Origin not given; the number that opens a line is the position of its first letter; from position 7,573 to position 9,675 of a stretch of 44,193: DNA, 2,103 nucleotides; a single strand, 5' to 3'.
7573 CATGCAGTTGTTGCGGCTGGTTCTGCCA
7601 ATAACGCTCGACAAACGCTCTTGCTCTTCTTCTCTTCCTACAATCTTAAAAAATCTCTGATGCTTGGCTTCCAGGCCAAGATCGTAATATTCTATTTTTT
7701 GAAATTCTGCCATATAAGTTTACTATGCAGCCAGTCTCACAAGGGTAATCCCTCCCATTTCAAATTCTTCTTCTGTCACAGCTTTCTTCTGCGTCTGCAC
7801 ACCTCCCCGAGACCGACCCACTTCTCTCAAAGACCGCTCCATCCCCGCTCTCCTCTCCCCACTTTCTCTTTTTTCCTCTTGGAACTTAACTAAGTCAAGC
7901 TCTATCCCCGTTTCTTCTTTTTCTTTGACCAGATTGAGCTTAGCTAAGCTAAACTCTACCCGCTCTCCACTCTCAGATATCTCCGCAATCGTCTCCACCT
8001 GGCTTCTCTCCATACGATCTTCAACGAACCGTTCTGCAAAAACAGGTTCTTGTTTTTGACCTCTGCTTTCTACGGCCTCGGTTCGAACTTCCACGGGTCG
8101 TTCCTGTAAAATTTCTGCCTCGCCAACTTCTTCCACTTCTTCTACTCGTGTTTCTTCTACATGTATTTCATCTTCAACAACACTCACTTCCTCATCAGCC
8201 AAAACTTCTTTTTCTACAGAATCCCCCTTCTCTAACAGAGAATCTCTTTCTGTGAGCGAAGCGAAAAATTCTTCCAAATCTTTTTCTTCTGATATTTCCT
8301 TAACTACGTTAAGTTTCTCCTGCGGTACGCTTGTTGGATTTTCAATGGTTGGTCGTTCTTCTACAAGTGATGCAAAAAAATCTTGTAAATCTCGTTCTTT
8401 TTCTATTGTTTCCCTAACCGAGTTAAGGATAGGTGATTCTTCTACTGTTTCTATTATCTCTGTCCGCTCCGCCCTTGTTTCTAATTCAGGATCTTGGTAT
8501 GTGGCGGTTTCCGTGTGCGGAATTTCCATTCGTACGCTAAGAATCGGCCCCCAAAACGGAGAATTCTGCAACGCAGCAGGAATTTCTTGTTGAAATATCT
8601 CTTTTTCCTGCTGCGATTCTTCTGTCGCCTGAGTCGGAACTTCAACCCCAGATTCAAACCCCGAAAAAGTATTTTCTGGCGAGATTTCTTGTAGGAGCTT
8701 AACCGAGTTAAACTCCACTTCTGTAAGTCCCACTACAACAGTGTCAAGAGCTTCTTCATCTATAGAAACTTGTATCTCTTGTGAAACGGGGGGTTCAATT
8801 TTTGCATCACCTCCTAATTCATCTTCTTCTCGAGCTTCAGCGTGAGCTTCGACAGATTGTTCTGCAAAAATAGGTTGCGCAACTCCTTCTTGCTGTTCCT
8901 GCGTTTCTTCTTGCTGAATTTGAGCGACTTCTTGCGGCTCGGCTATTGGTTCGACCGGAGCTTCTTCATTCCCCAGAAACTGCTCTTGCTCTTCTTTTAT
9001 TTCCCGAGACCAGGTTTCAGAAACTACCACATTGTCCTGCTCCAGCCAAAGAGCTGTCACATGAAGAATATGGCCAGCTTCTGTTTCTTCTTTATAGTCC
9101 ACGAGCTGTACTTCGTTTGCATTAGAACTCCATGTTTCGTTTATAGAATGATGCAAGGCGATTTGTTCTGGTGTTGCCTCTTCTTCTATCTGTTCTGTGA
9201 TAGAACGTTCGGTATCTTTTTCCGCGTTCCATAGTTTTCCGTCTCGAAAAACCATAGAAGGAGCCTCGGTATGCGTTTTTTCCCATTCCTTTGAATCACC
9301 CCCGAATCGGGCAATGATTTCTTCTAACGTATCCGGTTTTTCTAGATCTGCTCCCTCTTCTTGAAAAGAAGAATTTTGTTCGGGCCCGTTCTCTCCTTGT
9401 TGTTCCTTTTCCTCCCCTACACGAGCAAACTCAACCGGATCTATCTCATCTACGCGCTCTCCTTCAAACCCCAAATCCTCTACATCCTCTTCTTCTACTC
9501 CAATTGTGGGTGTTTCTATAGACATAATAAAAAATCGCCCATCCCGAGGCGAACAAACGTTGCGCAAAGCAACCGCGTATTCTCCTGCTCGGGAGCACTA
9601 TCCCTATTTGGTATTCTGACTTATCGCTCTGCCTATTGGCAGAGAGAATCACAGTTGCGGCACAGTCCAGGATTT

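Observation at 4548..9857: Translationally coupled module: hyper-acidic protein, minimal ClpB-like AAA+, coiled-coil peptide and soluble T4CP-like ATPase, behind a recA-type palindrome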

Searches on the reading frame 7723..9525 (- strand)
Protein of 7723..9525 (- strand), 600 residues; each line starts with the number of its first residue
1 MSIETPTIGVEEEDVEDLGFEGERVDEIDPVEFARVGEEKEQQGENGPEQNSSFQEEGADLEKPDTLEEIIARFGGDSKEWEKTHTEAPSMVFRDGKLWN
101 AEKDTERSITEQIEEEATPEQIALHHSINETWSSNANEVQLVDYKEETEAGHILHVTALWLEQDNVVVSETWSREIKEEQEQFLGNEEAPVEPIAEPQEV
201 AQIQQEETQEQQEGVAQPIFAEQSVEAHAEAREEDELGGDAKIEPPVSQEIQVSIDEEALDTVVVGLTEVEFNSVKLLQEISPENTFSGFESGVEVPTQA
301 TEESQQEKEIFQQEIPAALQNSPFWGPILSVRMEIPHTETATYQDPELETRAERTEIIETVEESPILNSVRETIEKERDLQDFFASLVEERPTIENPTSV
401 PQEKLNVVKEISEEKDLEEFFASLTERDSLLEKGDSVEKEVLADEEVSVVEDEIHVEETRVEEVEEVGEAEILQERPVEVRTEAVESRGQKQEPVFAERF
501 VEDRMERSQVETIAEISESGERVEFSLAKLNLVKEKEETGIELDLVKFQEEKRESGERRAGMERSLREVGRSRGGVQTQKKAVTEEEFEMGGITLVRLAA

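Call 3: search_protein_families(library=pfam, proteins=[window:7723-9525:-], max_evalue=0.1)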
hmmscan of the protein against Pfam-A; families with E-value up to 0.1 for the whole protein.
window:7723-9525:- (600 aa): 0 families

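Call 4: search_protein_families(library=ncbifam, proteins=[window:7723-9525:-], max_evalue=0.1)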
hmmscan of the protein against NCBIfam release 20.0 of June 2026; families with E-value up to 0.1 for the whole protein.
window:7723-9525:- (600 aa): 0 families

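Call 13: search_protein_families(library=padloc, proteins=[window:7723-9525:-], max_evalue=0.01)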
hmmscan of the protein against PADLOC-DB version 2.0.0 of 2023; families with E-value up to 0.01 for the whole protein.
window:7723-9525:- (600 aa): 0 families

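Call 14: search_protein_families(library=phrogs, proteins=[window:7723-9525:-], max_evalue=0.01)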
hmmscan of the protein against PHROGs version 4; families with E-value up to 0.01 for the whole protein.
window:7723-9525:- (600 aa): 0 families

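Call 86: search_protein_families(library=pfam, alignment_id=A9, max_evalue=0.001)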
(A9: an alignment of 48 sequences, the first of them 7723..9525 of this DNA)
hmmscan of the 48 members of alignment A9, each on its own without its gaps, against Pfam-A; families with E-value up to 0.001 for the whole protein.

A. member 1, window:7723-9525:- (600 aa): 0 families

B. families by the number of members that match (of 48 scanned): 0 families
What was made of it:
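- There were 0 Pfam hits in 48 acidic proteins (call 86).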

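Call 87: search_solved_structures(query=A9, max_evalue=0.1)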
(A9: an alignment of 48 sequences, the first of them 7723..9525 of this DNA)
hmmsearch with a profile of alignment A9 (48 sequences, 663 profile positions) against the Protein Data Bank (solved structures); distinct sequences matched with E-value up to 0.1: 0.
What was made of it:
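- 7723..9525 (-): Hyper-acidic 600-aa protein (22% Glu, net charge -104). It has a weakly conserved N-terminal region and a basic/hydrophobic C-terminal tail ending .............. No Pfam or PDB hit in 48 family members (calls 86, 87).
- Tried and rejected: There were 0 Pfam hits for 48 members (call 86) and 0 PDB profile hits (call 87).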

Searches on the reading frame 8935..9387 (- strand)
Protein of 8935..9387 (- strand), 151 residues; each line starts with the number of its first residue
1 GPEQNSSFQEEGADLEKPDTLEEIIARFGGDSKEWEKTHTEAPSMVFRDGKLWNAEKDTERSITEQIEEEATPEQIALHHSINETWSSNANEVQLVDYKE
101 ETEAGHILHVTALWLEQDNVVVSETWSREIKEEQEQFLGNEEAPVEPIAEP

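Call 48: find_homologous_proteins(query=window:8935-9387:-, max_evalue=0.001)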
Query seq(151 aa) (151 aa): 1 proteins with E <= 0.001 among 21 candidates.
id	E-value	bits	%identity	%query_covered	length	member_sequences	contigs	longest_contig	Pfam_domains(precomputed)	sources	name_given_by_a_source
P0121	8.7e-51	190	74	82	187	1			-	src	-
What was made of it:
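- Tried and rejected: A word-indexed search with its N-terminal region found one fragment only (call 48).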
